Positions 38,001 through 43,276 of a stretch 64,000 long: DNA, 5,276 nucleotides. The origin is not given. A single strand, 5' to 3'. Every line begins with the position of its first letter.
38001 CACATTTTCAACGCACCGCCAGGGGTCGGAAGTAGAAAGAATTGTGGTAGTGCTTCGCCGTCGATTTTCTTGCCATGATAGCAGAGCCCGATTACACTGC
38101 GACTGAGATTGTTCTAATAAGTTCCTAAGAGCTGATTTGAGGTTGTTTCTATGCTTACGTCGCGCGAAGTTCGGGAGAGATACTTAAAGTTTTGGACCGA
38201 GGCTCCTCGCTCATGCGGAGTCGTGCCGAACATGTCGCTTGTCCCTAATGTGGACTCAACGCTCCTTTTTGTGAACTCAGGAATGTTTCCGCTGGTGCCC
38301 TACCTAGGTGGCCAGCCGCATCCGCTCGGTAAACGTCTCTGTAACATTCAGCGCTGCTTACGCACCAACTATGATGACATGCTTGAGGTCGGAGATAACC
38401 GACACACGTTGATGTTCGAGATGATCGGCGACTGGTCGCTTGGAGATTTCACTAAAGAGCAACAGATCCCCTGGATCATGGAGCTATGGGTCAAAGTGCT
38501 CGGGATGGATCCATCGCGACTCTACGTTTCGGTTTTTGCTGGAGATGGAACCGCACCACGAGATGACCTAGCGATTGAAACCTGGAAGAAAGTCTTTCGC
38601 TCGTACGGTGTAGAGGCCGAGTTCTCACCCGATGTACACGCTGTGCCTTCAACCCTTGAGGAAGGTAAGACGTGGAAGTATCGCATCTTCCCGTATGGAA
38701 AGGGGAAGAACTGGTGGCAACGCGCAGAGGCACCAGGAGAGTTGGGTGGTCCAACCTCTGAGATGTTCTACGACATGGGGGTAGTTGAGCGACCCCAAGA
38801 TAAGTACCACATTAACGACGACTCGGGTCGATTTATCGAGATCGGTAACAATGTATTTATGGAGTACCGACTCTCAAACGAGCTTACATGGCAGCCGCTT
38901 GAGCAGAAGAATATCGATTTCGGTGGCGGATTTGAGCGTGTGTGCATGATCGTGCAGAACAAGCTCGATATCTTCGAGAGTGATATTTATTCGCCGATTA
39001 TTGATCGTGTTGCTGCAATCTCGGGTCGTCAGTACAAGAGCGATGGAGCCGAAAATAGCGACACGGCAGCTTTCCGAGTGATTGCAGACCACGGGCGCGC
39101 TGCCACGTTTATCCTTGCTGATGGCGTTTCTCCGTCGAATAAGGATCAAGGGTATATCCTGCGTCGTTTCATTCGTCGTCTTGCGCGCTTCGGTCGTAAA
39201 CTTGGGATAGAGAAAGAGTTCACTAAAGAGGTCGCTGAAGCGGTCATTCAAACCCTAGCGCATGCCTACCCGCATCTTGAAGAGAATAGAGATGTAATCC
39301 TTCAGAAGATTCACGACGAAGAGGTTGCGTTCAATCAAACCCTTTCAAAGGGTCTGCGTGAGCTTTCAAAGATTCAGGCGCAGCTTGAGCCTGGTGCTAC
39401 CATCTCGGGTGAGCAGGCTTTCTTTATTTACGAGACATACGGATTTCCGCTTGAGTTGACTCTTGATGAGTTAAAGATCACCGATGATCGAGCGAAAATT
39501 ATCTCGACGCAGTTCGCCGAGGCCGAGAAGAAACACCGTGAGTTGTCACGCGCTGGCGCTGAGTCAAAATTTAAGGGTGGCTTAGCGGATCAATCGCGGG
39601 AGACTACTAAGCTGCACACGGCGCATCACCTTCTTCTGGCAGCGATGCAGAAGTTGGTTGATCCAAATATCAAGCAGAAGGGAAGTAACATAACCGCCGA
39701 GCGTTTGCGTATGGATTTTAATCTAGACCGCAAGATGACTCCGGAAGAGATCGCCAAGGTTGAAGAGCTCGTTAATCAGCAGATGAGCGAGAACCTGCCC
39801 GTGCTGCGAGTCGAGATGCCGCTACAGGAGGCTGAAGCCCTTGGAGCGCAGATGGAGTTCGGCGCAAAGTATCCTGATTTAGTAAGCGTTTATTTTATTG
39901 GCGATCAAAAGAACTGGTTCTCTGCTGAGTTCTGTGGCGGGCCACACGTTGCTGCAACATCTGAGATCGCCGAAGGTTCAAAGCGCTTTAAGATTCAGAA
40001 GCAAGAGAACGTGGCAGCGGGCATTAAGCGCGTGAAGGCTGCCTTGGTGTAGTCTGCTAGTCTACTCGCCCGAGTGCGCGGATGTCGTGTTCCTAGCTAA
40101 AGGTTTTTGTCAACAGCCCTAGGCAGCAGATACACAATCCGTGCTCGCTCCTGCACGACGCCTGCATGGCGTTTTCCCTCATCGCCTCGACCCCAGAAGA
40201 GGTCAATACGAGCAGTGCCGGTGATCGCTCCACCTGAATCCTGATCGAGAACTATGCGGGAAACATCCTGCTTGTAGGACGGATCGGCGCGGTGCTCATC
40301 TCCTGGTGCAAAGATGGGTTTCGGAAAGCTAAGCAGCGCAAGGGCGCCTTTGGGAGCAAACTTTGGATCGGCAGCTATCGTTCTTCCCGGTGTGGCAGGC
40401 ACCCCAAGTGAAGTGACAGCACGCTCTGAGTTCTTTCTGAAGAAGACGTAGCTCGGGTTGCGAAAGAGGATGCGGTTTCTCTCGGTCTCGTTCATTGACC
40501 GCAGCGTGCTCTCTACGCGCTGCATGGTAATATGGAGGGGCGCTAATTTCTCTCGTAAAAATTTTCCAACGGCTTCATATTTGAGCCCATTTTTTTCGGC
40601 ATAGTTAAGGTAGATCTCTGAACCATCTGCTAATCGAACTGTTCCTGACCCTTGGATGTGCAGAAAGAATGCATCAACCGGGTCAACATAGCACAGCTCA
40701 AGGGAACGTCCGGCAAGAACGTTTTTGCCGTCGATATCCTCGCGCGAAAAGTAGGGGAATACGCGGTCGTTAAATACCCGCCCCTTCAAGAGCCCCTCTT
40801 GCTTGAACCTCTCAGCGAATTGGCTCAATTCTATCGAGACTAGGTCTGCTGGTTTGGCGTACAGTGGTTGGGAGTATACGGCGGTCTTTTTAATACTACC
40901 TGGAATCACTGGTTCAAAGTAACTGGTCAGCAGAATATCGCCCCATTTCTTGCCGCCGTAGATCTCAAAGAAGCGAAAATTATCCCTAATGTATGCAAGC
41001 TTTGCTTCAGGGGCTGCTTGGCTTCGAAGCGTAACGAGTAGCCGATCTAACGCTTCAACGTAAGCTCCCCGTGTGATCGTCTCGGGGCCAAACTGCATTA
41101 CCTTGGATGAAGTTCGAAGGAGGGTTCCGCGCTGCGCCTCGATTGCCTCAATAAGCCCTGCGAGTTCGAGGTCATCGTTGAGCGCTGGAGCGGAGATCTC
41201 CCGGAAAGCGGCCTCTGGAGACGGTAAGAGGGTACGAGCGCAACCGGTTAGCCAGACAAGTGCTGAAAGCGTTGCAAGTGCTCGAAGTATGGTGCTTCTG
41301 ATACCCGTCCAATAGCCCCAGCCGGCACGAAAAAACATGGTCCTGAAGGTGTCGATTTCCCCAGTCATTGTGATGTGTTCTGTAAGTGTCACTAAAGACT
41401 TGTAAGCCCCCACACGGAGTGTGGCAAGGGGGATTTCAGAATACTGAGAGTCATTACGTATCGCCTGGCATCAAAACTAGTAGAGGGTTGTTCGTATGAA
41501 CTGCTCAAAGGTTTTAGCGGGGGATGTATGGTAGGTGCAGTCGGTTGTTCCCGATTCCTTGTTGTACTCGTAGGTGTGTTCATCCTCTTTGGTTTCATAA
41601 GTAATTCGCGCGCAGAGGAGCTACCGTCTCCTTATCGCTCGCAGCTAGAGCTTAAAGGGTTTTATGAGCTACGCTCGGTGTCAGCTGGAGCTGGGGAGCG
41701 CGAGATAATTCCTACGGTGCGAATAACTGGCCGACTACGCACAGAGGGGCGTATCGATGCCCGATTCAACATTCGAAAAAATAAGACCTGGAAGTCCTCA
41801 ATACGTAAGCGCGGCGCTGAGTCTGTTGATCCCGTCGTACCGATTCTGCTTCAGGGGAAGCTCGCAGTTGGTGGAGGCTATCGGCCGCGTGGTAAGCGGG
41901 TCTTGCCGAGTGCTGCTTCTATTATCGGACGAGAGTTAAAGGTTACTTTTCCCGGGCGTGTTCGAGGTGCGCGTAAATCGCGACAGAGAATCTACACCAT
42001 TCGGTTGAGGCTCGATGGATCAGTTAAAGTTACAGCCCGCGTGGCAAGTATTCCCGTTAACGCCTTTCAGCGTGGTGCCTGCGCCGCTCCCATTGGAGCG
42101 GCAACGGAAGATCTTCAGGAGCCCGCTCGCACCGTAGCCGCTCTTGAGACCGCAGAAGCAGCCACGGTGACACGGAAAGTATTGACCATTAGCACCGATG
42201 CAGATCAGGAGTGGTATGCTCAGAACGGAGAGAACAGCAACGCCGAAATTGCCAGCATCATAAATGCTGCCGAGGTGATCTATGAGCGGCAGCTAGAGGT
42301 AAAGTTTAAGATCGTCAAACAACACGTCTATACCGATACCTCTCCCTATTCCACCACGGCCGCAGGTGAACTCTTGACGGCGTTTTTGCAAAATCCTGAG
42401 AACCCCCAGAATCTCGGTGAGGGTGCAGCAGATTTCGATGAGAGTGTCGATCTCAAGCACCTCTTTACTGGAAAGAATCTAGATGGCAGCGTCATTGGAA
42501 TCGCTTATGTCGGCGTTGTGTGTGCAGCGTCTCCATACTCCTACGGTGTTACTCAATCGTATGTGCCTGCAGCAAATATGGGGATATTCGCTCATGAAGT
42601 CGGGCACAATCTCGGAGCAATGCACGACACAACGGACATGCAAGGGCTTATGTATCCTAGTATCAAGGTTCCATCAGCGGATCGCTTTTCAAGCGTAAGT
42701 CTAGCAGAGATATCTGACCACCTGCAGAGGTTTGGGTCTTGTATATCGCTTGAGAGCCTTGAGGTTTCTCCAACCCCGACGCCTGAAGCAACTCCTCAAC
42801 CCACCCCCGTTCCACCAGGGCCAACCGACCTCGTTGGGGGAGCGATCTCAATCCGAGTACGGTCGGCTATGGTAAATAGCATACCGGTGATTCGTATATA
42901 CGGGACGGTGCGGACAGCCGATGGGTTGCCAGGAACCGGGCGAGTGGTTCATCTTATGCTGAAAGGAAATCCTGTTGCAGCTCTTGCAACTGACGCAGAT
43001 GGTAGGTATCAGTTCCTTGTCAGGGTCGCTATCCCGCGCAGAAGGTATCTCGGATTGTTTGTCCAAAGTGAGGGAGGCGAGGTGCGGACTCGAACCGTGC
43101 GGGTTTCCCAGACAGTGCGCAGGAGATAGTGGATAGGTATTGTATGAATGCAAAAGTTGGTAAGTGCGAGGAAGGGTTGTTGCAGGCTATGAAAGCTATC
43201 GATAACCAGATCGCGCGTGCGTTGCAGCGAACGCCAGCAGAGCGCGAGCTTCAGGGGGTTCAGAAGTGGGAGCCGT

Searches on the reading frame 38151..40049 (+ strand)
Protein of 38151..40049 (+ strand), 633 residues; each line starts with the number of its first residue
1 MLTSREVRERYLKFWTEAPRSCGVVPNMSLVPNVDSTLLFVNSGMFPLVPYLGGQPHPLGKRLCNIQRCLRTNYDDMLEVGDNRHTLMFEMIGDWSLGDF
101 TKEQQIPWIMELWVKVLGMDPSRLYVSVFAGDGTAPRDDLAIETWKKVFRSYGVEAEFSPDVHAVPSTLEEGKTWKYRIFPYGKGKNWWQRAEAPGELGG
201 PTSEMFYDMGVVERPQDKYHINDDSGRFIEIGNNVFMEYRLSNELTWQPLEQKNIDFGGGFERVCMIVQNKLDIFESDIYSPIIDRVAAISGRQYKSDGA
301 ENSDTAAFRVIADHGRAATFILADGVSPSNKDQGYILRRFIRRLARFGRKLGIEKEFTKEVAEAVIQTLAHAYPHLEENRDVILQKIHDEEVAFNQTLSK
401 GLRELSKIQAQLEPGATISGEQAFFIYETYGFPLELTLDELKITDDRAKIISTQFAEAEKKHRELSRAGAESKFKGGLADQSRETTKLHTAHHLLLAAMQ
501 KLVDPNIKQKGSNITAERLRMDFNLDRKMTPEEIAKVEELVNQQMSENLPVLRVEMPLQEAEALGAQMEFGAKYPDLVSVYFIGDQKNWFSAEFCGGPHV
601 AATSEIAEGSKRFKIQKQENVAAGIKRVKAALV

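Call 58: search_protein_families(library=pfam, proteins=[window:38151-40049:+], max_evalue=1e-8)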
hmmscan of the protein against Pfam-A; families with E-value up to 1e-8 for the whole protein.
window:38151-40049:+ (633 aa): 2 families
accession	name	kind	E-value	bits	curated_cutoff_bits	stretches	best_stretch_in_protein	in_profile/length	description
PF01411.24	tRNA-synt_2c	-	3.2e-107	359.8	30.3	1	6-489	1-449/552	tRNA synthetases class II (A)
PF07973.19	tRNA_SAD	-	1.5e-12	47.8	24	1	578-628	1-43/44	Threonyl and Alanyl tRNA synthetase second additional domain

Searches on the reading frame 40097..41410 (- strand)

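Call 58: search_protein_families(library=pfam, proteins=[window:40097-41410:-], max_evalue=1e-8)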
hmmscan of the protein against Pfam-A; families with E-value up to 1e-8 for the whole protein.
window:40097-41410:- (437 aa): 2 families
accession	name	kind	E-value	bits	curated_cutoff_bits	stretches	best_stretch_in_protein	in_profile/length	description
PF03562.22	MltA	-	1e-42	146.3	24.3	1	160-325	1-163/163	MltA specific insert domain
PF06725.17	3D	-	8.8e-16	58.3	23.8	1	343-428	1-71/72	3D domain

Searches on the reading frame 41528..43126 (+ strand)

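Call 58: search_protein_families(library=pfam, proteins=[window:41528-43126:+], max_evalue=1e-8)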
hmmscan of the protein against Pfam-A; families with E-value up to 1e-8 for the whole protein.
window:41528-43126:+ (533 aa): 5 families
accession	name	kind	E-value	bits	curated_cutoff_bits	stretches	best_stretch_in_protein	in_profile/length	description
PF13688.12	Reprolysin_5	-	2.1e-21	77.5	27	1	216-371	3-162/196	Metallo-peptidase family M12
PF13582.12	Reprolysin_3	-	2.2e-21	77.1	22.4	1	239-367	2-123/123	Metallo-peptidase family M12B Reprolysin-like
PF13583.11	Reprolysin_4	-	3.5e-14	53.4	22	1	215-389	1-171/203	Metallo-peptidase family M12B Reprolysin-like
PF13574.12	Reprolysin_2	-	2e-12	47.8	27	1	238-369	5-144/195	Metallo-peptidase family M12B Reprolysin-like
PF01421.25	Reprolysin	-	5.3e-11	43.3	20.8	1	226-402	10-191/200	Reprolysin (M12B) family zinc metalloprotease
